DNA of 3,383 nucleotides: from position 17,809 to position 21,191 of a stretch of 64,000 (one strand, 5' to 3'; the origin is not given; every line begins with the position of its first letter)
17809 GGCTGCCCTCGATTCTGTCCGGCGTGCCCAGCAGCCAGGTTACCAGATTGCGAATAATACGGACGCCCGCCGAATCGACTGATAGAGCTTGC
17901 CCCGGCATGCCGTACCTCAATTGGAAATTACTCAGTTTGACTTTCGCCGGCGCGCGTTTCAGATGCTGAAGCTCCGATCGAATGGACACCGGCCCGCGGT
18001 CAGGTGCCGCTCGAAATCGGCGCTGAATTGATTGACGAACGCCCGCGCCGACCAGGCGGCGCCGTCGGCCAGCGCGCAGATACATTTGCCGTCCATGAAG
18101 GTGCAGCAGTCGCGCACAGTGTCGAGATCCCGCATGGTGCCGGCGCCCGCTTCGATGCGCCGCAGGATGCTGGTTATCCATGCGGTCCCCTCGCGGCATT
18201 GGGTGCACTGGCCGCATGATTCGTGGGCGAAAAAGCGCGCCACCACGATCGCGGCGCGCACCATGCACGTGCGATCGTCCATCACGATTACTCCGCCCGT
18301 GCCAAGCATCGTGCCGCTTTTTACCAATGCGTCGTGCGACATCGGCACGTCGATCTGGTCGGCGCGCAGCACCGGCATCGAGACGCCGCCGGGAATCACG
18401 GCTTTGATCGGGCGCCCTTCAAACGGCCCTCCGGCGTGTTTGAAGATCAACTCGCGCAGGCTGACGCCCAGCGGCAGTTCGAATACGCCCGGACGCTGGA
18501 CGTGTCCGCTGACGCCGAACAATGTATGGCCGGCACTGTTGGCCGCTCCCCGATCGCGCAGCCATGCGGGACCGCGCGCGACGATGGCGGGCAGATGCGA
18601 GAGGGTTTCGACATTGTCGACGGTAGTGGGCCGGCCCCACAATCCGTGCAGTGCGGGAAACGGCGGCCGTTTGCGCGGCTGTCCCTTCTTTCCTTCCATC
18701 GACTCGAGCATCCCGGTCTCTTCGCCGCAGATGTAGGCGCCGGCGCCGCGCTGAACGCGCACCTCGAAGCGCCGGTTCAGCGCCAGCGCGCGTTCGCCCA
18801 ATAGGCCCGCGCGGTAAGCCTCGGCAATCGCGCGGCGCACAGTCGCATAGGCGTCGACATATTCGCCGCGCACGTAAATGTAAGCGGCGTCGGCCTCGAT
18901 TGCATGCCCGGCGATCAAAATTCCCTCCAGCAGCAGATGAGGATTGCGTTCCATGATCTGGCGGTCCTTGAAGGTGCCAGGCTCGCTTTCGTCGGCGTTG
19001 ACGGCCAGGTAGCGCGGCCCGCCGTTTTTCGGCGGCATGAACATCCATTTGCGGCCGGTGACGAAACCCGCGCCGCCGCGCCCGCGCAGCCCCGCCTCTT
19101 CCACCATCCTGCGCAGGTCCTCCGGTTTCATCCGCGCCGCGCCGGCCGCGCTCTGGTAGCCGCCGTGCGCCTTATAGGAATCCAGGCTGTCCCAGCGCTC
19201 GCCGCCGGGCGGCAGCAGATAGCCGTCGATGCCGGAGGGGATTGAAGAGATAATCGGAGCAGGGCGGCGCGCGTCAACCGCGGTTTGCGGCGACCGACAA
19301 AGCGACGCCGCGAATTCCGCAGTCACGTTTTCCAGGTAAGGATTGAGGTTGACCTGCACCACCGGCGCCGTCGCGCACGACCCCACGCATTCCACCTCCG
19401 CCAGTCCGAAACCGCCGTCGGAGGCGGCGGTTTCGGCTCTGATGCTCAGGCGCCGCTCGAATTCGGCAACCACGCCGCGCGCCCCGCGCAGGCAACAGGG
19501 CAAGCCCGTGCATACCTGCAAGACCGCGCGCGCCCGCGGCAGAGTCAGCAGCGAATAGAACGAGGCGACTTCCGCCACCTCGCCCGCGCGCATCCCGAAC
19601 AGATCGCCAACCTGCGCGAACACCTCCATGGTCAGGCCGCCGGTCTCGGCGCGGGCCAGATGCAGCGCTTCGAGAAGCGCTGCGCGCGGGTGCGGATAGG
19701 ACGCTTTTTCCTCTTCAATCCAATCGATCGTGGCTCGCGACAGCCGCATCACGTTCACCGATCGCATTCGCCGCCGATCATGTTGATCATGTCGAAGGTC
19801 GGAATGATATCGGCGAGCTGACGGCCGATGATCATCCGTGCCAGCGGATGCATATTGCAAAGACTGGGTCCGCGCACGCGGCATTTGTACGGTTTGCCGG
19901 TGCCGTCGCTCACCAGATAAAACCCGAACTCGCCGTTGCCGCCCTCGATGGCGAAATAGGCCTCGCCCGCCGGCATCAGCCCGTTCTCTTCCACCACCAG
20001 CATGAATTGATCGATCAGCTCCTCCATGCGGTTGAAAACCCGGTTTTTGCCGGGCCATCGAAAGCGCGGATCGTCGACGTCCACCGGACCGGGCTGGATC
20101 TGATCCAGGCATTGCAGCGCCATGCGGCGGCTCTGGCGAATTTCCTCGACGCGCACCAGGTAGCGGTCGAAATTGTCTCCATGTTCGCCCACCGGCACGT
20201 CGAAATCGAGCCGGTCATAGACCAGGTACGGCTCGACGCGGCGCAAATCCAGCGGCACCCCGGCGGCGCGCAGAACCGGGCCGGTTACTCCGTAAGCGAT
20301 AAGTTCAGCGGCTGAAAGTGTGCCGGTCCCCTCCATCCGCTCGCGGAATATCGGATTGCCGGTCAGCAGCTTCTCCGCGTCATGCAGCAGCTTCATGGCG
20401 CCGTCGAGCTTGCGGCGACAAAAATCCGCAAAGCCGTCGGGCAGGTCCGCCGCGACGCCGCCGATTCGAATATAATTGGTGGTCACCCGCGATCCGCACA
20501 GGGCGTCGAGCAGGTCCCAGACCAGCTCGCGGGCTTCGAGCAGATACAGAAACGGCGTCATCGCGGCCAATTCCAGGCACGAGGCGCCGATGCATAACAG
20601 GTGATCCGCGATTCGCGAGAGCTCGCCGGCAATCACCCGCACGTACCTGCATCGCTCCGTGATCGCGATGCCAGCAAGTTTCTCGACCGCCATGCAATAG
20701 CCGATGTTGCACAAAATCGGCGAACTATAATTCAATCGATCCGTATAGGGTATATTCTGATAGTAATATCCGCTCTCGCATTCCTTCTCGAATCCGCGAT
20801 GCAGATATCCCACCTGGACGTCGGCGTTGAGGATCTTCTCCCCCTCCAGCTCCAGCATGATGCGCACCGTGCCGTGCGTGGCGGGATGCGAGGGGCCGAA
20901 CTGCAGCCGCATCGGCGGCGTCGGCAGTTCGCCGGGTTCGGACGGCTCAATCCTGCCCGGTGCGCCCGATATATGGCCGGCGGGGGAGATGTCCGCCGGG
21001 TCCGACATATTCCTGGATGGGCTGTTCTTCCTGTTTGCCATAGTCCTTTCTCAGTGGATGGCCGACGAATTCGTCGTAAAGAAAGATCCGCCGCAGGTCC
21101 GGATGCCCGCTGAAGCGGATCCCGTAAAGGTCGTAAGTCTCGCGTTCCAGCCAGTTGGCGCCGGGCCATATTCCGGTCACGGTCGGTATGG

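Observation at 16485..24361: Peripheral-arm-only complex I gene set (nuoB-G-I-C-D-EF) in non-canonical order, with no membrane-arm genes in the window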

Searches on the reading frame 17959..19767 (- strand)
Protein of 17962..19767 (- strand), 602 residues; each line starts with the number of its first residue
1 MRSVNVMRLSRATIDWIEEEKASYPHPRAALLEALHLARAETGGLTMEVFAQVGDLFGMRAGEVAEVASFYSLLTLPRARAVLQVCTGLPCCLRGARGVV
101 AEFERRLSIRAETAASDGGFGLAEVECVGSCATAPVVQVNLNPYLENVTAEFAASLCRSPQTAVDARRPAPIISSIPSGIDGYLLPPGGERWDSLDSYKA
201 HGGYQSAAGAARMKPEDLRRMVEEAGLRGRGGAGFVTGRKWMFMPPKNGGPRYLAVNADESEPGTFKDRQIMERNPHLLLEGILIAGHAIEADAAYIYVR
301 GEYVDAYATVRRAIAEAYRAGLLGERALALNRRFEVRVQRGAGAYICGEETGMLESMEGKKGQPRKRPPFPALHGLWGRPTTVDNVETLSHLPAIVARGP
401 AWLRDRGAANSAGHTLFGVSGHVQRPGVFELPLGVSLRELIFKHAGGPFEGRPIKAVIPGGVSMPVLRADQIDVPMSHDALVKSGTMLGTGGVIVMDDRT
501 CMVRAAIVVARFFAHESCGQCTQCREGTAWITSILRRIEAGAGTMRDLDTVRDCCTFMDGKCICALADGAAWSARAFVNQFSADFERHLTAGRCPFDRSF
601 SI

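Call 4: search_protein_families(library=pfam, proteins=[window:17962-19767:-])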
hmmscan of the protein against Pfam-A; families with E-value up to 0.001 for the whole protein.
seq(602 aa): 5 families
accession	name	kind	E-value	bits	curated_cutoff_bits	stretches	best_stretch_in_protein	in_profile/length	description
PF01512.22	Complex1_51K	-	8.8e-45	152.7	31.2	1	222-393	1-149/150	Nuo51 FMN-binding domain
PF01257.25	2Fe-2S_thioredx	-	1.4e-32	113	24.8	1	18-154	2-138/145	Thioredoxin-like [2Fe-2S] ferredoxin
PF10589.14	NADH_4Fe-4S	-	6.4e-27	93.7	23.5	1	508-588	5-85/85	NADH-ubiquinone oxidoreductase-F iron-sulfur binding region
PF10531.15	SLBB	-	3.1e-08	33.8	27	1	417-466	2-54/55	SLBB domain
PF22461.2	SLBB_2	-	6.2e-08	33.1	27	1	417-474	3-61/79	SLBB domain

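Call 65: search_protein_families(library=ncbifam, max_evalue=0.01, proteins=[window:17959-19749:-])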
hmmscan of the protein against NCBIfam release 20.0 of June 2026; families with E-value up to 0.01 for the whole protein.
window:17959-19749:- (596 aa): 15 families
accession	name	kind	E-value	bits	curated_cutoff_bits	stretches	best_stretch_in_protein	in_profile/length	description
TIGR01959.1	nuoF_fam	equivalog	6.7e-161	535.3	558.65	1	188-582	13-409/410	NADH-quinone oxidoreductase subunit NuoF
NF010120.0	PRK13596.1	equivalog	2e-139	464.9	389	1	187-584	18-418/433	NADH-quinone oxidoreductase subunit NuoF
NF008436.0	PRK11278.1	equivalog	9.3e-120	400.5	749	1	189-582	27-425/448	NADH-quinone oxidoreductase subunit NuoF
TIGR01958.1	nuoE_fam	subfamily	1.1e-31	109.9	142.4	1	10-145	1-138/148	NADH-quinone oxidoreductase subunit NuoE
NF005725.0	PRK07539.1-5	equivalog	4.9e-28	98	220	1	7-146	21-163/174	NADH-quinone oxidoreductase subunit NuoE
NF005722.0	PRK07539.1-2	equivalog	3.6e-25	88.9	141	1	2-145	4-147/157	NADH-quinone oxidoreductase subunit NuoE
NF005723.0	PRK07539.1-3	equivalog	5.1e-25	88.2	226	1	3-136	2-138/158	NADH-quinone oxidoreductase subunit NuoE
NF005721.0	PRK07539.1-1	equivalog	6e-24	84.8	308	1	16-151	39-174/292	NADH-quinone oxidoreductase subunit NuoE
NF005724.0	PRK07539.1-4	equivalog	1.2e-21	77.6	280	1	4-148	19-166/240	NADH-quinone oxidoreductase subunit NuoE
NF009040.0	PRK12373.1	equivalog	4e-19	69.6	514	1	9-146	21-161/400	NADH-quinone oxidoreductase subunit E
NF005747.0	PRK07571.1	equivalog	1.6e-17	63.7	224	1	22-132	36-147/173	bidirectional hydrogenase complex protein HoxE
NF004638.0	PRK05988.1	equivalog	4.6e-14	52.5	198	1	20-138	23-142/159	formate dehydrogenase subunit gamma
TIGR01945.1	rnfC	subfamily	3.4e-11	42.4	245.95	1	200-310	112-220/435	RnfABCDGE type electron transport complex subunit C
NF003454.1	PRK05035.1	equivalog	2.3e-09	36.3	345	1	201-310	115-221/556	electron transport complex subunit RsxC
TIGR04481.1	PR_assoc_PrdC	equivalog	4.3e-09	35.7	490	1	210-310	74-170/425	proline reductase-associated electron transfer protein PrdC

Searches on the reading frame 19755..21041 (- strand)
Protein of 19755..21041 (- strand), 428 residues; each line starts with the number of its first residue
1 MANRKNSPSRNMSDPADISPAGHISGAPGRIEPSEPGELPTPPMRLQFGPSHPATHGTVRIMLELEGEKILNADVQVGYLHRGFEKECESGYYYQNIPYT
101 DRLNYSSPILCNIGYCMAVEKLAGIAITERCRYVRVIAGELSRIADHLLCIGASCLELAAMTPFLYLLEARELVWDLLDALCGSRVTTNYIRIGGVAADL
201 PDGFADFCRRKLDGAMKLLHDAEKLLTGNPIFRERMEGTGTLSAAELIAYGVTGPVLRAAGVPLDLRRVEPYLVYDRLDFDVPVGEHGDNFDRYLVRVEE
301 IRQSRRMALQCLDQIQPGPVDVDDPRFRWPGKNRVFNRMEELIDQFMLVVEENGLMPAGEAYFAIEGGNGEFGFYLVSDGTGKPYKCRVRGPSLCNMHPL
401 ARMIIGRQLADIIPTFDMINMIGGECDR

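Call 4: search_protein_families(library=pfam, proteins=[window:19758-21041:-])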
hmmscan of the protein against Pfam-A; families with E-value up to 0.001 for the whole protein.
seq(428 aa): 1 family
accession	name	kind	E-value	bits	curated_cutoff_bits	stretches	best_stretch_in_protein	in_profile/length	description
PF00346.24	Complex1_49kDa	-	1.6e-96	323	24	1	158-428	2-271/271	Respiratory-chain NADH dehydrogenase, 49 Kd subunit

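Call 15: find_related_loci(query=window:19758-20912:-, collection=genome_contigs, flank=10000)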
Query seq(385 aa) (385 aa) in genome_contigs; peptide patterns used: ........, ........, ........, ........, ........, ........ (x = any residue, [..] = any of these).
365 stretches matched a pattern; 256 encode a relative of the query (tblastn E <= 1e-3); the best 80 are kept; 80 distinct loci.
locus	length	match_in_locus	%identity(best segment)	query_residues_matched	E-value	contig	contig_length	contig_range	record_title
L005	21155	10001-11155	90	1-385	0e+0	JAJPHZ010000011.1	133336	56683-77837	MAG: Proteobacteria bacterium isolate Centralia_MAG_231 k107_11973623, whole genome shotgun sequence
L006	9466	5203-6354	78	1-385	0e+0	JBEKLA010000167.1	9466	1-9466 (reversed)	MAG: Candidatus Binataceae bacterium isolate SPRUCE 35 SPRUCE_35_167, whole genome shotgun sequence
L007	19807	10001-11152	74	1-385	0e+0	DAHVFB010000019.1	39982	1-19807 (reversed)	MAG TPA_asm: Deltaproteobacteria bacterium isolate clean291 NODE_19_length_39982_cov_6.378899, whole genome shotgun sequ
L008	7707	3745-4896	74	1-385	0e+0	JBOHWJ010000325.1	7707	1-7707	MAG: Candidatus Binataceae bacterium isolate TC-S_metawrap_bin.57 k127_4411679, whole genome shotgun sequence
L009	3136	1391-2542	75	1-385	0e+0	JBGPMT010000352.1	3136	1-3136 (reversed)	MAG: Candidatus Binataceae bacterium isolate OBJ_0618_7090110_231 k141_2550081_length_3136_cov_13.0354, whole genome sho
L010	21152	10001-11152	75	1-385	0e+0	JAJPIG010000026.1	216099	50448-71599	MAG: Proteobacteria bacterium isolate Centralia_MAG_294 k107_2522982, whole genome shotgun sequence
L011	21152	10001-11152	75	1-385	0e+0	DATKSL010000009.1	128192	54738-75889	MAG TPA_asm: Candidatus Binataceae bacterium isolate SMAG_U14053 k141_636913, whole genome shotgun sequence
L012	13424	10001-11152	73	1-385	0e+0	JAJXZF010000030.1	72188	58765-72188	MAG: Deltaproteobacteria bacterium isolate BP7.bin41 NODE_423_length_72188_cov_4.294237, whole genome shotgun sequence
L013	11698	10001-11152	73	1-385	0e+0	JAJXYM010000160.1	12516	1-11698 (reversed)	MAG: Deltaproteobacteria bacterium isolate BP6.bin86 NODE_8345_length_12516_cov_1.979579, whole genome shotgun sequence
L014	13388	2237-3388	73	1-385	0e+0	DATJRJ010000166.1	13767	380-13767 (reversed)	MAG TPA_asm: Candidatus Binataceae bacterium isolate SMAG_U14964 k141_2859281, whole genome shotgun sequence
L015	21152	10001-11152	72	1-385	0e+0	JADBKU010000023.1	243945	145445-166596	MAG: bacterium isolate Bu91 bin.91_contig23, whole genome shotgun sequence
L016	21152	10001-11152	72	1-385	0e+0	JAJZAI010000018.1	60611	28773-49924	MAG: Deltaproteobacteria bacterium isolate FK5.bin90 NODE_484_length_60611_cov_2.193390, whole genome shotgun sequence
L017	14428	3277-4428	72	1-385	0e+0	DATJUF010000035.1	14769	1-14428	MAG TPA_asm: Candidatus Binataceae bacterium isolate SMAG_U15039 k141_3745663, whole genome shotgun sequence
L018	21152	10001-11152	75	1-385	0e+0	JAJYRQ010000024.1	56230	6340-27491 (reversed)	MAG: Deltaproteobacteria bacterium isolate DX1.bin15 NODE_736_length_56230_cov_2.812684, whole genome shotgun sequence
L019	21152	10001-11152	71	1-385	0e+0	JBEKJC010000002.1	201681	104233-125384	MAG: Candidatus Binataceae bacterium isolate SPRUCE 314 SPRUCE_314_2, whole genome shotgun sequence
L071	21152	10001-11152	67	1-385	6e-179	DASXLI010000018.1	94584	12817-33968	MAG TPA_asm: Candidatus Binatia bacterium isolate SMAG_U5298 k141_4024626, whole genome shotgun sequence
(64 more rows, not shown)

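Call 46: search_solved_structures(query=window:19758-21041:-, show_alignments=2, max_evalue=1e-20)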
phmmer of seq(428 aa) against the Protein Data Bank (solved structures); distinct sequences matched with E-value up to 1e-20: 54.
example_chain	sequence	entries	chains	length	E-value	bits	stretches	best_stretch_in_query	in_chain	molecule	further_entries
5xtd_Q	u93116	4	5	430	1.3e-100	340.8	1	39-428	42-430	NADH dehydrogenase [ubiquinone] iron-sulfur protein 2, mitochondrial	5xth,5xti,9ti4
9cwt_Q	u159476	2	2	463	1.6e-100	340.4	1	40-428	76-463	NADH dehydrogenase [ubiquinone] iron-sulfur protein 2, mitochondrial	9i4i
5xtb_Q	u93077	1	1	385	2.8e-100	339.7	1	45-428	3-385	NADH dehydrogenase [ubiquinone] iron-sulfur protein 2, mitochondrial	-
6g2j_D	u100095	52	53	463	2.6e-99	336.5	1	43-428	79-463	NADH dehydrogenase [ubiquinone] iron-sulfur protein 2, mitochondrial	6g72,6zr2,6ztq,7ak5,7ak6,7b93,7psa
7v2c_Q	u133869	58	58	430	9.2e-99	334.7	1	38-428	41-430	NADH dehydrogenase [ubiquinone] iron-sulfur protein 2, mitochondrial | Complex I-49kD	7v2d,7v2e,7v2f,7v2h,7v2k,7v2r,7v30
5lnk_4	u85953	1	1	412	9.5e-99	334.6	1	38-428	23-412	Mitochondrial complex I, 49 kDa subunit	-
6q9b_S2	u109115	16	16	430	1.1e-98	334.4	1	38-428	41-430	NADH:ubiquinone oxidoreductase core subunit S2,NADH:ubiquinone oxidoreductase core subunit | NDUFS2 | NDUFB11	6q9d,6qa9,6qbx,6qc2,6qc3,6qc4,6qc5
5gpn_Z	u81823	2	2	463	1.2e-98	334.3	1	38-428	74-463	NADH dehydrogenase [ubiquinone] iron-sulfur protein 2 | NADH dehydrogenase [ubiquinone] iron-sulfur protein 2, mitochondrial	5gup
8ud1_1D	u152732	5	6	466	1.2e-98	334.3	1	38-428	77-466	NADH dehydrogenase [ubiquinone] iron-sulfur protein 2, mitochondrial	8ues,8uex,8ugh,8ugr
9buh_C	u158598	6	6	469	1.2e-98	334.3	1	38-428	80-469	NADH dehydrogenase [ubiquinone] iron-sulfur protein 2, mitochondrial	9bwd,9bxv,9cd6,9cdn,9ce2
7vxu_Q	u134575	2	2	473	1.3e-98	334.2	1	38-428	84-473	NADH dehydrogenase [ubiquinone] iron-sulfur protein 2, mitochondrial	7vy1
6zk9_4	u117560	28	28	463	1.4e-98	334.1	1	38-428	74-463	Mitochondrial complex I, 49 kDa subunit | Mitochondrial complex I, ND4L subunit | Complex I-49kD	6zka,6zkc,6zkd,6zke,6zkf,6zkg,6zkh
5lc5_D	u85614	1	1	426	1.5e-98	334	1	38-428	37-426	NADH dehydrogenase [ubiquinone] iron-sulfur protein 2, mitochondrial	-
5ldw_D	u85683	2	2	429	1.5e-98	334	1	38-428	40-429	NADH dehydrogenase [ubiquinone] iron-sulfur protein 2, mitochondrial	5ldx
7dgq_B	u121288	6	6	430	1.5e-98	334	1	38-428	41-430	NADH dehydrogenase [ubiquinone] iron-sulfur protein 2, mitochondrial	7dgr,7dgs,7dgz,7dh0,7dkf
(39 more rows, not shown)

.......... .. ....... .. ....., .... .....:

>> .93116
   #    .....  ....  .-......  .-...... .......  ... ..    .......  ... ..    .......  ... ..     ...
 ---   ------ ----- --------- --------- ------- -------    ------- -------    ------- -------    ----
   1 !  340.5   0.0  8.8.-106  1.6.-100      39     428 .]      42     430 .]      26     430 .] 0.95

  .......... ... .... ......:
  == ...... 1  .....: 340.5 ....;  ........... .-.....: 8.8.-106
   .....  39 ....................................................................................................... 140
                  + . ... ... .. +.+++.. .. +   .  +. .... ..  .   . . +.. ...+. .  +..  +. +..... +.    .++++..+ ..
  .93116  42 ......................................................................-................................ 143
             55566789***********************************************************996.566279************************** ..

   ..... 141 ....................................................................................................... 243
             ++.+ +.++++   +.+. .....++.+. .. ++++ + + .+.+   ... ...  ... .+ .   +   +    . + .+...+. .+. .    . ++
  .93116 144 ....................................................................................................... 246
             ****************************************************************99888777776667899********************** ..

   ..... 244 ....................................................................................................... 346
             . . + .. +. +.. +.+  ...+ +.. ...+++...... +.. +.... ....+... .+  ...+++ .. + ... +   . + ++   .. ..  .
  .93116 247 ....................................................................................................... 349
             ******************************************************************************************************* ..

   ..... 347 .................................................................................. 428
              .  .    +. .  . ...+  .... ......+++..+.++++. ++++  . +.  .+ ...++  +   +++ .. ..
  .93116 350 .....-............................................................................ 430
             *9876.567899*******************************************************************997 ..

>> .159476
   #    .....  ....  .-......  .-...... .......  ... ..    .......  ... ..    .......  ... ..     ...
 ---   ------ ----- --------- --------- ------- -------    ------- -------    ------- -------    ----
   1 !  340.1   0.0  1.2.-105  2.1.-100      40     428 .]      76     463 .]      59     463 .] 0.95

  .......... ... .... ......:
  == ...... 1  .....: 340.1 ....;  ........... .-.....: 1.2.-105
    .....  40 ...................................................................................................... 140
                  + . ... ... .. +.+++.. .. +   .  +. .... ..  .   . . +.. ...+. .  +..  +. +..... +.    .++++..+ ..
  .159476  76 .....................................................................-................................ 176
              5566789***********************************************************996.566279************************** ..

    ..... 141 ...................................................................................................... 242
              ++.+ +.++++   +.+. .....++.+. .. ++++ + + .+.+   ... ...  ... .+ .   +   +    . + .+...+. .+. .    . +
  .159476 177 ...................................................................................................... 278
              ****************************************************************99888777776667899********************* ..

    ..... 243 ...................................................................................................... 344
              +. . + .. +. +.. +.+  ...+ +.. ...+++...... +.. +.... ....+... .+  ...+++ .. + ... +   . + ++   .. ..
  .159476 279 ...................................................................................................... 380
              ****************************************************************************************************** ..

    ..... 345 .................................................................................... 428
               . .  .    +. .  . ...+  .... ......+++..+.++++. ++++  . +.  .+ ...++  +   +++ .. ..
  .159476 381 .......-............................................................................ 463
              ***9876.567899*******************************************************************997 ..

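Call 65: search_protein_families(library=ncbifam, max_evalue=0.01, proteins=[window:19755-21041:-])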
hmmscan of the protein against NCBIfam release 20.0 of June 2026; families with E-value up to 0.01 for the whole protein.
window:19755-21041:- (428 aa): 7 families
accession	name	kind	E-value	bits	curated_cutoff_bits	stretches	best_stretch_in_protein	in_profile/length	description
NF004739.1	PRK06075.1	equivalog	7.4e-137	456.2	360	1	45-428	2-384/384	NADH-quinone oxidoreductase subunit D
TIGR01962.1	NuoD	equivalog_domain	1.3e-133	445.6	459.35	1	44-428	3-386/386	NADH dehydrogenase (quinone) subunit D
NF008974.0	PRK12322.1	equivalog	1.8e-119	398.9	522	2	41-341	4-305/366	NADH-quinone oxidoreductase subunit D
NF009808.0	PRK13292.1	equivalog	2.9e-108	362.8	1156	1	46-428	410-791/791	NADH-quinone oxidoreductase subunit B/C/D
NF008728.0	PRK11742.1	equivalog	7.4e-106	354.8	840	1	44-428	215-598/598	NADH-quinone oxidoreductase subunit C/D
NF040602.1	F420_dehyd_FpoD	exception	1.9e-97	326.6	600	1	44-428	8-372/372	F420H2 dehydrogenase subunit FpoD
NF005649.0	PRK07415.1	equivalog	3.1e-95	319.5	583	1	41-428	8-394/394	NAD(P)H-quinone oxidoreductase subunit H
